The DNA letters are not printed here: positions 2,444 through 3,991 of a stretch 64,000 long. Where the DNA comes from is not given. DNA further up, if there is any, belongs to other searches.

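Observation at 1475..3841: Plus-strand island encoding the carboxynorspermidine pathway (CANSDH plus CANSDC) in a virus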

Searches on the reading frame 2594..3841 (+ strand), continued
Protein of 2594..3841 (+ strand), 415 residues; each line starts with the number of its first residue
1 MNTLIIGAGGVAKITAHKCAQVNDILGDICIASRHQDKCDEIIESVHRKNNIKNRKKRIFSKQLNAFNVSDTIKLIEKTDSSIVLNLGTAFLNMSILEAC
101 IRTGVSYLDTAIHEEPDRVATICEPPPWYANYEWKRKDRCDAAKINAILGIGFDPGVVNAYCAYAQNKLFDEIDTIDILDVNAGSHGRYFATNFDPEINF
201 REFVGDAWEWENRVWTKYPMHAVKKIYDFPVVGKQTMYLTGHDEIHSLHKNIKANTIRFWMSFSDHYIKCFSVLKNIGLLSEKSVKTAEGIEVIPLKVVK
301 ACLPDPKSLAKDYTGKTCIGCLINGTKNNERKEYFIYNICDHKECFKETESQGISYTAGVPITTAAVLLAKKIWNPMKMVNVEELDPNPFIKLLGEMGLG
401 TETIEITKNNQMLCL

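Call 60: search_dna_similar(query=window:2594-3838:+, collection=plasmids, mode=protein, max_rows=25, rows=spread)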
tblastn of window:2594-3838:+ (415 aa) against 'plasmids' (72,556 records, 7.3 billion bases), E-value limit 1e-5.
Records with a match: 115; places in all: 115; records where one place covers at least 80% of the query: 110.
Best place of each record, by identity: 60-80% 7; <60% 108.
By first word of the organism name: Sinorhizobium 64; Streptomyces 12; Paracoccus 5; Pseudochrobactrum 4; Chelatococcus 2; Ensifer 2; Shinella 2; Salipiger 2; Alloyangia 2; Natribaculum 2; and 18 more.
By predicted mobility (MOB-suite, as given by PLSDB): mobilizable 58; non-mobilizable 52; conjugative 5.
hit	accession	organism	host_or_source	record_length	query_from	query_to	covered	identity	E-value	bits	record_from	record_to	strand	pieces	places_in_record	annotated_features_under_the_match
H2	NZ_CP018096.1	Chelatococcus daeguensis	sigle cell,power plant biotrickling ...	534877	2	399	96%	61.6%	3e-156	495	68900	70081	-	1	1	saccharopine dehydrogenase family protein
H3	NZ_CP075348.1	Pseudochrobactrum algeriensis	Bos taurus,cell culture,lymph nodes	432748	2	401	96%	60.0%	2e-154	489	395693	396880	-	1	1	saccharopine dehydrogenase family protein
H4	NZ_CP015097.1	Salipiger abyssi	single cell,marine seawater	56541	2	405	97%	58.4%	3e-153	486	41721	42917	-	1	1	saccharopine dehydrogenase family protein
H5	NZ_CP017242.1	Rhizobium etli 8C-3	Phaseolus vulgaris,cell culture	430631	2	401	96%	58.5%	2e-151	481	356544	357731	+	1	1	saccharopine dehydrogenase family protein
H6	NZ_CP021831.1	Sinorhizobium meliloti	Medicago truncatula,Single Cell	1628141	2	402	97%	58.1%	1e-154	490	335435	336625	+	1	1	none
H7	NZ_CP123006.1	Sinorhizobium meliloti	Medicago sativa,cell culture,nodules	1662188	2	402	97%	58.1%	1e-154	490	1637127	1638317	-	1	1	none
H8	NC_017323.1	Sinorhizobium meliloti BL225C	-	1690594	2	402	97%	58.1%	1e-154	490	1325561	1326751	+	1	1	none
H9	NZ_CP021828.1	Sinorhizobium meliloti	Medicago truncatula,Single Cell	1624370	2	402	97%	58.1%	2e-154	489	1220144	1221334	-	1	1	none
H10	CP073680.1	Sinorhizobium meliloti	Medicago truncatula,cell culture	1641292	2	402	97%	58.1%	3e-154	489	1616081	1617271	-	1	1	saccharopine dehydrogenase family protein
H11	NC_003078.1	Sinorhizobium meliloti 1021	-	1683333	2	402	97%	58.1%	3e-154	489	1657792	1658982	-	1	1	none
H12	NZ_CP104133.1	Sinorhizobium sp. K101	Phaseolus vulgaris,cell ...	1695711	2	402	97%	58.1%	4e-153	486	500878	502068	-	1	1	none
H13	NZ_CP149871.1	Sinorhizobium medicae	Melilotus albus,Cell Culture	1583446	2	402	97%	58.1%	6e-154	488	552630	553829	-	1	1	none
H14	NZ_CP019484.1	Sinorhizobium meliloti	alfalfa,whole organism,alfalfa nodule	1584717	2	402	97%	57.9%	1e-153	488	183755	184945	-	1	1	none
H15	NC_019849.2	Sinorhizobium meliloti GR4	-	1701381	2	402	97%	57.9%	1e-153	488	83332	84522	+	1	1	none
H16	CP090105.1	Sinorhizobium meliloti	Medicago,Cell culture,Plant nodule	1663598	2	402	97%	57.9%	6e-153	485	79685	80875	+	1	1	saccharopine dehydrogenase family protein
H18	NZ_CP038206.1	Paracoccus pantotrophus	single cell,soil associated with ...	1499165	2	412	99%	55.0%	1e-150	479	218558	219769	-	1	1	none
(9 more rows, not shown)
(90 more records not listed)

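Call 61: get_annotated_region(hit=H11, flank=4000)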
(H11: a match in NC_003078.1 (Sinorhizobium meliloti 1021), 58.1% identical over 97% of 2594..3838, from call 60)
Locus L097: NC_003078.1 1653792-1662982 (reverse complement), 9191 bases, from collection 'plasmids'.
description: Sinorhizobium meliloti 1021 plasmid pSymB, complete sequence
organism: Sinorhizobium meliloti 1021 (NCBI taxid 266834)
taxonomy: Bacteria; Pseudomonadota; Alphaproteobacteria; Hyphomicrobiales; Rhizobiaceae; Sinorhizobium; Sinorhizobium meliloti; Sinorhizobium meliloti 1021
host: -; source: -; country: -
typing (MOB-suite, as given by PLSDB): mobilizable; relaxase MOBQ
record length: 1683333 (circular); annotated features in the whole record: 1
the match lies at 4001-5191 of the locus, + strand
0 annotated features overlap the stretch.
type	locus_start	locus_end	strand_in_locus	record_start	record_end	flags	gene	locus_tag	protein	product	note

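Call 62: get_annotated_region(hit=H18, flank=4000)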
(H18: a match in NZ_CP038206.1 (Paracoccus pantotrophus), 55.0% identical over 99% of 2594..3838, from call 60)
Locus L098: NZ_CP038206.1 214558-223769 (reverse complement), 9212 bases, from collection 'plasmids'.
description: Paracoccus pantotrophus strain DSM 11072 plasmid pPAN3, complete sequence
organism: Paracoccus pantotrophus (NCBI taxid 82367)
taxonomy: Bacteria; Pseudomonadota; Alphaproteobacteria; Rhodobacterales; Paracoccaceae; Paracoccus; Paracoccus pantotrophus
host: -; source: single cell,soil associated with Quercus lobator; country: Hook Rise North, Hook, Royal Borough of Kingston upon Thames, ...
typing (MOB-suite, as given by PLSDB): conjugative; replicon rep_cluster_378,rep_cluster_746; relaxase MOBP; mating-pair formation MPF_T
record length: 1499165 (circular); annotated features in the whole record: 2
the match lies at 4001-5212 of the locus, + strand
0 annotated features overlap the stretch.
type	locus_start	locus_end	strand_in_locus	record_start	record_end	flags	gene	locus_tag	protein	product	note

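Call 85: search_protein_families(library=phrogs, proteins=[L002:785-1750:+, L002:16798-17934:+, L002:19494-20378:+, L002:14681-15460:+, L002:12022-12687:+, L003:4330-5589:+, L003:13027-14202:+, L003:16059-17165:+, L003:812-1627:+, L003:3529-4317:+], max_evalue=0.00001)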
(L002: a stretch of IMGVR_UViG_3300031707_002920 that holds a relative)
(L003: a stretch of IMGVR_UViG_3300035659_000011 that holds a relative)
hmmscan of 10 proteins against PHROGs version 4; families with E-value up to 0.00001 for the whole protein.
L002:785-1750:+ (321 aa): 0 families

L002:16798-17934:+ (378 aa): 5 families
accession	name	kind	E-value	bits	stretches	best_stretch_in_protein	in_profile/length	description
phrog_47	-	DNA, RNA and nucleotide metabolism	4.3e-34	119.2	1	11-372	25-334/947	DNA primase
phrog_6444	-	DNA, RNA and nucleotide metabolism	7.3e-20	72.3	2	258-373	247-364/577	DNA primase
phrog_239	-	DNA, RNA and nucleotide metabolism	4.1e-11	43.5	1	243-363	166-299/801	DNA primase/helicase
phrog_360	-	DNA, RNA and nucleotide metabolism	5.4e-09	37.2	1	14-96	5-88/133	DNA primase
phrog_849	-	DNA, RNA and nucleotide metabolism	3.4e-08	33.9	1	263-372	233-340/435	DNA primase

L002:19494-20378:+ (294 aa): 6 families
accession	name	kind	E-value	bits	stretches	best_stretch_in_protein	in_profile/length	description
phrog_9019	-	DNA, RNA and nucleotide metabolism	2.3e-12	48.2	1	62-157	38-131/160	Holliday junction resolvase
phrog_945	-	DNA, RNA and nucleotide metabolism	8.9e-11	42.7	1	80-158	11-87/145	endonuclease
phrog_22215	-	unknown function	9.1e-11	43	1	64-172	209-307/324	-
phrog_21138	-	unknown function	8.9e-09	37.2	1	77-150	9-85/198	-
phrog_22417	-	unknown function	1.2e-06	29.4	1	19-159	108-249/291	-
phrog_29037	-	DNA, RNA and nucleotide metabolism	3.6e-06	27.6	1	49-174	100-222/241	endonuclease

L002:14681-15460:+ (259 aa): 1 family
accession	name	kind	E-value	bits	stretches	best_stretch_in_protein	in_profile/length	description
phrog_13126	-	moron, auxiliary metabolic gene and host takeover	2.6e-07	31.2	1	1-116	1-112/394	beta-1,4-glycosyltransferase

L002:12022-12687:+ (221 aa): 1 family
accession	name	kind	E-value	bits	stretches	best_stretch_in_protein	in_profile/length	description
phrog_19425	-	other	9.1e-17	62.4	1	31-216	14-200/207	phosphohydrolase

L003:4330-5589:+ (419 aa): 3 families
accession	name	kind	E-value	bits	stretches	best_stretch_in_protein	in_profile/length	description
phrog_506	-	integration and excision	1e-45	157.6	1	1-376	7-363/403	transposase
phrog_12300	-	integration and excision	5.3e-15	56.3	1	143-374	26-238/286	transposase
phrog_16792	-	unknown function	4.6e-10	41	1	224-338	9-124/180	-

L003:13027-14202:+ (391 aa): 6 families
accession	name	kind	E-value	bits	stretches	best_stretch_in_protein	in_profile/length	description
phrog_47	-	DNA, RNA and nucleotide metabolism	2.9e-40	139.6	1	13-381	20-331/947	DNA primase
phrog_6444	-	DNA, RNA and nucleotide metabolism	1.2e-17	64.9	1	267-380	244-359/577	DNA primase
phrog_239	-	DNA, RNA and nucleotide metabolism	2.5e-11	44.2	1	19-373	27-297/801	DNA primase/helicase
phrog_849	-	DNA, RNA and nucleotide metabolism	3.4e-10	40.5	1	275-378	233-334/435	DNA primase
phrog_360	-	DNA, RNA and nucleotide metabolism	2e-08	35.4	1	29-116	6-95/133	DNA primase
phrog_2304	-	DNA, RNA and nucleotide metabolism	4.9e-06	27.7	1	29-93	13-76/133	DNA primase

L003:16059-17165:+ (368 aa): 0 families

L003:812-1627:+ (271 aa): 0 families

L003:3529-4317:+ (262 aa): 1 family
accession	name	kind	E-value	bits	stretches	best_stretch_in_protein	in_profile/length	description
phrog_1649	-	other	6.1e-30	104.9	1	2-245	38-258/308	metallo-phosphoesterase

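Call 87: find_related_loci(query=A2, collection=viral_contigs, flank=6000)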
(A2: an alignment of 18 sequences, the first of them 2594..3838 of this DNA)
Query A2 (415 aa) in viral_contigs; peptide patterns used: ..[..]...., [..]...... (x = any residue, [..] = any of these).
42 stretches matched a pattern; 4 encode a relative of the query (tblastn E <= 1e-3); 4 distinct loci.
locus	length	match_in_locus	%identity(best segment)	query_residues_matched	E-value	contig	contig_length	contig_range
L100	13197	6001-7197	71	2-401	0e+0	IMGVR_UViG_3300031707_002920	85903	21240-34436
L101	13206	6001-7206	67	2-403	0e+0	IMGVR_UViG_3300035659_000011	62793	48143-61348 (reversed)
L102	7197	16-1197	60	4-401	2e-166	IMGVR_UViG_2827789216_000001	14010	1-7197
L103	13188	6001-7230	59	2-415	1e-164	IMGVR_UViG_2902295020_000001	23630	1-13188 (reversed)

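Call 88: find_related_loci(query=window:2594-3838:+, collection=metagenome_contigs, flank=8000)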
Query window:2594-3838:+ (415 aa) in metagenome_contigs; peptide patterns used: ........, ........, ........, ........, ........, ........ (x = any residue, [..] = any of these).
599 stretches matched a pattern (row limit reached: there are more); 593 encode a relative of the query (tblastn E <= 1e-3); the best 80 are kept; 80 distinct loci.
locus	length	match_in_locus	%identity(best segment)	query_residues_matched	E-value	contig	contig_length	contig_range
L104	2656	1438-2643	73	1-402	0e+0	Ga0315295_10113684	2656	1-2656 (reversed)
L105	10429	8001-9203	73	2-402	0e+0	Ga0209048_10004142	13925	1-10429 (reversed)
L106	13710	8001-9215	71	2-407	0e+0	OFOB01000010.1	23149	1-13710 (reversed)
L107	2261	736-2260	68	2-402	0e+0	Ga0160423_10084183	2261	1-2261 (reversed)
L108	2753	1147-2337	71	2-402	0e+0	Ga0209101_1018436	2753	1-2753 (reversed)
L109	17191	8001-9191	70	2-401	0e+0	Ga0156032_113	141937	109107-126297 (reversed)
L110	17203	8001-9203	69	2-406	0e+0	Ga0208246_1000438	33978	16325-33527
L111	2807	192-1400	71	2-405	0e+0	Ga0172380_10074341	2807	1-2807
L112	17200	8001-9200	68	2-405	0e+0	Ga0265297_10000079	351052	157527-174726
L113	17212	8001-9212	69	2-405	0e+0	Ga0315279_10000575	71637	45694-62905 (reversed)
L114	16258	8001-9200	67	2-405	0e+0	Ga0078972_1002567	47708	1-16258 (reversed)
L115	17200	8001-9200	68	2-405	0e+0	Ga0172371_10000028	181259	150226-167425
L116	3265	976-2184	66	2-407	0e+0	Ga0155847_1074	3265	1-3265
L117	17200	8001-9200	68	2-405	0e+0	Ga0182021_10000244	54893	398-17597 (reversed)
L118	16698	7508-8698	66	2-401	0e+0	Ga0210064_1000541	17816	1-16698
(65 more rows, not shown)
